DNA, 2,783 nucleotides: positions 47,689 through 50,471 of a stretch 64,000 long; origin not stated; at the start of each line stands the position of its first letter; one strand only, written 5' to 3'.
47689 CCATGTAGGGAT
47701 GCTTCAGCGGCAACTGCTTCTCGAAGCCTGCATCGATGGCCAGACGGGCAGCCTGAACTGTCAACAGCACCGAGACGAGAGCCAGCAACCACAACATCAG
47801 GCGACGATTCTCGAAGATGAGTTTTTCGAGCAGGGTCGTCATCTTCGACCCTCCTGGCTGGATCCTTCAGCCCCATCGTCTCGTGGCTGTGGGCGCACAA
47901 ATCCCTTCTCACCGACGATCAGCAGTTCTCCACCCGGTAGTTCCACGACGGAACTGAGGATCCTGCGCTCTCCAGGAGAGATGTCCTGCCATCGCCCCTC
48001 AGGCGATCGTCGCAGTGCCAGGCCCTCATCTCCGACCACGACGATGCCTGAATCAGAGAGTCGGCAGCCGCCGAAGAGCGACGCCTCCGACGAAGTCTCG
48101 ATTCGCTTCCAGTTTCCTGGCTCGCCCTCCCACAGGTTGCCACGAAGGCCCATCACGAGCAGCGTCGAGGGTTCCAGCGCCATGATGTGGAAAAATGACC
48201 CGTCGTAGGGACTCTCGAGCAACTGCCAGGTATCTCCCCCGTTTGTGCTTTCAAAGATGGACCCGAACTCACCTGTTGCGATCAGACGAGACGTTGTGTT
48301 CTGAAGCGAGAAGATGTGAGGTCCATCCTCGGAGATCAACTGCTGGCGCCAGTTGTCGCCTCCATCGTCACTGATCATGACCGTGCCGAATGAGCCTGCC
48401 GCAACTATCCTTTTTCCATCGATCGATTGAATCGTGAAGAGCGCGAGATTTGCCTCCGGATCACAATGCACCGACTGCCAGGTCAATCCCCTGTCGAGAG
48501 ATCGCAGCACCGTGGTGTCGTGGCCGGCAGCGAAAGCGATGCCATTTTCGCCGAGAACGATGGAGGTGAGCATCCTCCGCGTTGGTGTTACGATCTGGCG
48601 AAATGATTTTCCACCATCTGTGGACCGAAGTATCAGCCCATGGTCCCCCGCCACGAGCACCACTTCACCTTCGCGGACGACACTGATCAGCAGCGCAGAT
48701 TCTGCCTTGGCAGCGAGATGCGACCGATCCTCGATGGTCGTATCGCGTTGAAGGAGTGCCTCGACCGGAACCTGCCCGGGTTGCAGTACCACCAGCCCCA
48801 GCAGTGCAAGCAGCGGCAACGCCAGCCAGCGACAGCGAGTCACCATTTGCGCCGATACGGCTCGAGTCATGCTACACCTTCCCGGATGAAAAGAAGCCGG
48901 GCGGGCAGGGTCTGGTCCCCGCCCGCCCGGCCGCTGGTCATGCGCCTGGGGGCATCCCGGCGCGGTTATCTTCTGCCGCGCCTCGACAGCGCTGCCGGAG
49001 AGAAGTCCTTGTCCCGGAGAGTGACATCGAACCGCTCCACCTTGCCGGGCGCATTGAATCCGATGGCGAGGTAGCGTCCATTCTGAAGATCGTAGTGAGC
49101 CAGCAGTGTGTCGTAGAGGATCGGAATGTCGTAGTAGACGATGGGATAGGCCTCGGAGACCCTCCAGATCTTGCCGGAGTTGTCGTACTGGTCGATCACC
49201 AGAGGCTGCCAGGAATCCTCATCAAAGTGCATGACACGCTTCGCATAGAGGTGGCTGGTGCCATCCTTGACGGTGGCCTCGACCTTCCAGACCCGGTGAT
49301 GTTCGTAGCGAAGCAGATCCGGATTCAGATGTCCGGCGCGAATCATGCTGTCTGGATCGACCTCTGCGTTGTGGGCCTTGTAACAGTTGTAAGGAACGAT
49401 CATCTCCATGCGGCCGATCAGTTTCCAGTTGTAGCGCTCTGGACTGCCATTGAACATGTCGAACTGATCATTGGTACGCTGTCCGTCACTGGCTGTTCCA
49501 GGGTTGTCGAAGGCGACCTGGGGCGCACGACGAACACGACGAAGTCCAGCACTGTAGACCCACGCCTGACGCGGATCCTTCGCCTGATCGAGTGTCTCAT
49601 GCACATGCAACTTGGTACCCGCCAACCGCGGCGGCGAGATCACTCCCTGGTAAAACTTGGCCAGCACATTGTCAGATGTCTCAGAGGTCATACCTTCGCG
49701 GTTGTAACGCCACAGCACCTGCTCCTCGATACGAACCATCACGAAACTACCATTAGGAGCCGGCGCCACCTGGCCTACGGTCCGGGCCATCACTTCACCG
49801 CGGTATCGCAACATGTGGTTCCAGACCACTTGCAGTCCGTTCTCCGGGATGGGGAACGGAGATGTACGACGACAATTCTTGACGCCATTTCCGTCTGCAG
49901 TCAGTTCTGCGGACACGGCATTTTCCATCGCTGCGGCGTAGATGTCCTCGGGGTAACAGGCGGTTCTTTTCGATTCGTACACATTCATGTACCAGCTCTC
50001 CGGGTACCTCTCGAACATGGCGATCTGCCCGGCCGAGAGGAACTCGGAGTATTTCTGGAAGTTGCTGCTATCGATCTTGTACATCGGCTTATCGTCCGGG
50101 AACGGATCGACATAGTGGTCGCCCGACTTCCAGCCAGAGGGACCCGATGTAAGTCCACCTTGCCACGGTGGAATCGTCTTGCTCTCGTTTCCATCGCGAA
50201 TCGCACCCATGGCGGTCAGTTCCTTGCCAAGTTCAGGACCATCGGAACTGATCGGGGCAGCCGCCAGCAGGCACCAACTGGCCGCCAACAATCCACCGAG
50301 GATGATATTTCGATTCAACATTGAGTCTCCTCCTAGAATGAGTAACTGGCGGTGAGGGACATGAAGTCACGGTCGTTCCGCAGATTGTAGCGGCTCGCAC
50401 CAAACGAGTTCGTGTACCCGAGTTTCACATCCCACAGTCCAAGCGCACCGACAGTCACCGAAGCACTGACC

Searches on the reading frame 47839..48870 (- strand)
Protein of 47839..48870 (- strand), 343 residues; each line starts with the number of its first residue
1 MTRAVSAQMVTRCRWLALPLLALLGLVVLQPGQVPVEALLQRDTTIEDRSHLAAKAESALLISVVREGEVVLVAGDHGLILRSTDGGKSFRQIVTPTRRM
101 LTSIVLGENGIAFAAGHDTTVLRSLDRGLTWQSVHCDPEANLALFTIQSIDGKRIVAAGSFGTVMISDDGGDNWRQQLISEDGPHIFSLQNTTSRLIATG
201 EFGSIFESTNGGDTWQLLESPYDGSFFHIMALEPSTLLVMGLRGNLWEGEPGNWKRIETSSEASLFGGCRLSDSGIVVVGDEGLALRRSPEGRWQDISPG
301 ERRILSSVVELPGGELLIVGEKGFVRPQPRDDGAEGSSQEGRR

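Call 65: search_protein_families(library=pfam, proteins=[window:47839-48870:-], max_evalue=0.00001)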
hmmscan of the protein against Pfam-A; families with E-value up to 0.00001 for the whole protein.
window:47839-48870:- (343 aa): 3 families
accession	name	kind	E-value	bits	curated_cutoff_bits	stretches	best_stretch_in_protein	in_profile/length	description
PF14870.12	PSII_BNR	-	3.7e-12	46.5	27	1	93-248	12-173/303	Photosynthesis system II assembly factor YCF48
PF15902.12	Sortilin-Vps10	-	2.3e-09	37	33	0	80-142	3-68/446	Sortilin, neurotensin receptor 3,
PF02012.26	BNR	-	5.7e-09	35.1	27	0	166-175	2-11/12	BNR/Asp-box repeat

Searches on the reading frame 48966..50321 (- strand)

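Call 65: search_protein_families(library=pfam, proteins=[window:48966-50321:-], max_evalue=0.00001)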
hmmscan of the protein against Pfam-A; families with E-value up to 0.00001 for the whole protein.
window:48966-50321:- (451 aa): 2 families
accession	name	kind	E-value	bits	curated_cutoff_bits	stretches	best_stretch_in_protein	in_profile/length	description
PF07044.18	DUF1329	-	8.9e-139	463.3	23.1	1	83-445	2-367/368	Protein of unknown function (DUF1329)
PF17131.11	LolA_like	-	8e-10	39.1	30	1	339-447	81-184/184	Outer membrane lipoprotein-sorting protein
